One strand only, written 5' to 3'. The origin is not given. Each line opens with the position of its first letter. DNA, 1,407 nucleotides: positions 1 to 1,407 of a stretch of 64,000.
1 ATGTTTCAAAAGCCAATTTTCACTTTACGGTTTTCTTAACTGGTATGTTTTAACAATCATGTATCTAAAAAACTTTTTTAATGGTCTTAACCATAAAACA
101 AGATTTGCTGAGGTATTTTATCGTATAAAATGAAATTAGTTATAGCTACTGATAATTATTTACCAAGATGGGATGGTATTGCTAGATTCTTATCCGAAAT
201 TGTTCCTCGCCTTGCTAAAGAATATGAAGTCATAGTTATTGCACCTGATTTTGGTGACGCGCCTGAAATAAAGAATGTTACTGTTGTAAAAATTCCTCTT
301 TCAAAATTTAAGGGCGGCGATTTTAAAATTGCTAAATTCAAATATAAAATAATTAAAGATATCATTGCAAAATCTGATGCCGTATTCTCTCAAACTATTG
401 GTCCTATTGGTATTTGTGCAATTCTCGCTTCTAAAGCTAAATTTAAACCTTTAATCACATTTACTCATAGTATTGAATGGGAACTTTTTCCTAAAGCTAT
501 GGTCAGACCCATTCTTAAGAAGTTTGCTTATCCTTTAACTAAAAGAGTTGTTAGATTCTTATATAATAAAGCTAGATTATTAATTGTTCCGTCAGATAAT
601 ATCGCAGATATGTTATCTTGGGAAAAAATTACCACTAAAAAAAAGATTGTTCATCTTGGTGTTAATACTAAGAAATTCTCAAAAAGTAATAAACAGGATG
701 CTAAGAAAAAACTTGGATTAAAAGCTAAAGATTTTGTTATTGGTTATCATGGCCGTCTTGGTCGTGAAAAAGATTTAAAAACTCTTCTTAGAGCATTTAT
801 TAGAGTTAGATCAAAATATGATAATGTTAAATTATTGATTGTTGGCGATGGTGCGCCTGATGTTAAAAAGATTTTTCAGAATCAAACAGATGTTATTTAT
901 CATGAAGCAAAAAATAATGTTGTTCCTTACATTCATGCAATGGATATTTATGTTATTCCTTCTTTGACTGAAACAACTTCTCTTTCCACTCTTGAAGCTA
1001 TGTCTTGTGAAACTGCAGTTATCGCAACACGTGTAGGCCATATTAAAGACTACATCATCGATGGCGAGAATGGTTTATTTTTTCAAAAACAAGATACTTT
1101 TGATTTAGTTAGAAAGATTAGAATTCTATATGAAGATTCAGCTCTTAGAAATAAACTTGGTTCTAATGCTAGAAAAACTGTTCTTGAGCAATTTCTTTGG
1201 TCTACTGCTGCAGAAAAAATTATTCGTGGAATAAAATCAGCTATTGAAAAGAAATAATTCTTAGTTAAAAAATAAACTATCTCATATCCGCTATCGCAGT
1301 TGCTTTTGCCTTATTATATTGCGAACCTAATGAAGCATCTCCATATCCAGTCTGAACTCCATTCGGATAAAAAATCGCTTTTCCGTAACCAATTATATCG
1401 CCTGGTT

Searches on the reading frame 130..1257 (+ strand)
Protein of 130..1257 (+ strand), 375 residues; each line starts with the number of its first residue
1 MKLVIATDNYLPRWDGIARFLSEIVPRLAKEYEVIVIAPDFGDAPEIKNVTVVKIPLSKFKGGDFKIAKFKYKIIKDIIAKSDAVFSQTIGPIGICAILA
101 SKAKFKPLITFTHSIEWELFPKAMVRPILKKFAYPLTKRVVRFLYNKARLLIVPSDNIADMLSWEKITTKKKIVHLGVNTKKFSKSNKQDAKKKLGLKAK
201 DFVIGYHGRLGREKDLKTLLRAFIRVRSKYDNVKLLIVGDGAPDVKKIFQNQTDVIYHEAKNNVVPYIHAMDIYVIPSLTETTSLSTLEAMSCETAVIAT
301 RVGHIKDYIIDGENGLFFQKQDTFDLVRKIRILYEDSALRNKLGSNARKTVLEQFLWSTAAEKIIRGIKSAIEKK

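Call 10: search_protein_families(library=pfam, proteins=[window:130-1257:+])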
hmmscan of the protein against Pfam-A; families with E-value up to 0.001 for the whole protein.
window:130-1257:+ (375 aa): 5 families
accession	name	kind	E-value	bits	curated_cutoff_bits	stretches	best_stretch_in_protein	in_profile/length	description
PF00534.26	Glycos_transf_1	-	2.8e-32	112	26.4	1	188-349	2-171/172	Glycosyl transferases group 1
PF13692.12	Glyco_trans_1_4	-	3.9e-31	108.7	27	1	202-336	2-142/142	Glycosyl transferases group 1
PF13439.12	Glyco_transf_4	-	1.1e-15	58.5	28.5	1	15-181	2-169/170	Glycosyltransferase Family 4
PF13524.12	Glyco_trans_1_2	-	3.5e-09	37.2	25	1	267-365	43-143/144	Glycosyl transferase-like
PF13477.12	Glyco_trans_4_2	-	2.4e-08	34.7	23.4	1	20-153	12-137/139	Glycosyl transferase 4-like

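Call 79: find_encoding_contigs(protein=window:130-1257:+, flank=6000, max_places=2)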
Protein window:130-1257:+ (375 aa): 6 contigs read that carry it; 2 places shown.
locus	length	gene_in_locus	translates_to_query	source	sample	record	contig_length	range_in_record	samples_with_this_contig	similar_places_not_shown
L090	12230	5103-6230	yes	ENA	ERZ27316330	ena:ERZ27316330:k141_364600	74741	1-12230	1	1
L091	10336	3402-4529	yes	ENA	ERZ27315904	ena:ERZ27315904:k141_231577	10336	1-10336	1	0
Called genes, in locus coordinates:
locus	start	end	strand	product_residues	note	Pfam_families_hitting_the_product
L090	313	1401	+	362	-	PF00657:Lipase_GDSL (faint), PF13472:Lipase_GDSL_2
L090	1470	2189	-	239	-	PF01261:AP_endonuc_2 (weak)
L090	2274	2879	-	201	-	PF01209:Ubie_methyltran, PF13489:Methyltransf_23, PF05175:MTS (weak), PF02353:CMAS, PF13847:Methyltransf_31, PF13649:Methyltransf_25, PF08241:Methyltransf_11, PF08242:Methyltransf_12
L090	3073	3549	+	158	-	-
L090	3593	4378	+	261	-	PF13614:AAA_31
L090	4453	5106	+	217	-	PF02585:PIG-L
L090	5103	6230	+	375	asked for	PF13439:Glyco_transf_4, PF13477:Glyco_trans_4_2, PF00534:Glycos_transf_1, PF13692:Glyco_trans_1_4, PF13524:Glyco_trans_1_2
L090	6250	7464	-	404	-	PF22769:DCD (weak)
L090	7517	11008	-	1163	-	PF02463:SMC_N, PF13175:AAA_15 (weak), PF13304:AAA_21 (weak), PF13476:AAA_23, PF06470:SMC_hinge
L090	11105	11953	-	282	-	PF01351:RNase_HII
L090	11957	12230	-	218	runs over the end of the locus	PF01351:RNase_HII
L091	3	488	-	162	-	?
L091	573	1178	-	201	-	PF01209:Ubie_methyltran, PF13489:Methyltransf_23, PF05175:MTS (weak), PF02353:CMAS, PF13847:Methyltransf_31, PF13649:Methyltransf_25, PF08241:Methyltransf_11, PF08242:Methyltransf_12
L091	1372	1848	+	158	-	-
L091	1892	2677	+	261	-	PF13614:AAA_31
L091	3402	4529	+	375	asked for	PF13439:Glyco_transf_4, PF13477:Glyco_trans_4_2, PF00534:Glycos_transf_1, PF13692:Glyco_trans_1_4, PF13524:Glyco_trans_1_2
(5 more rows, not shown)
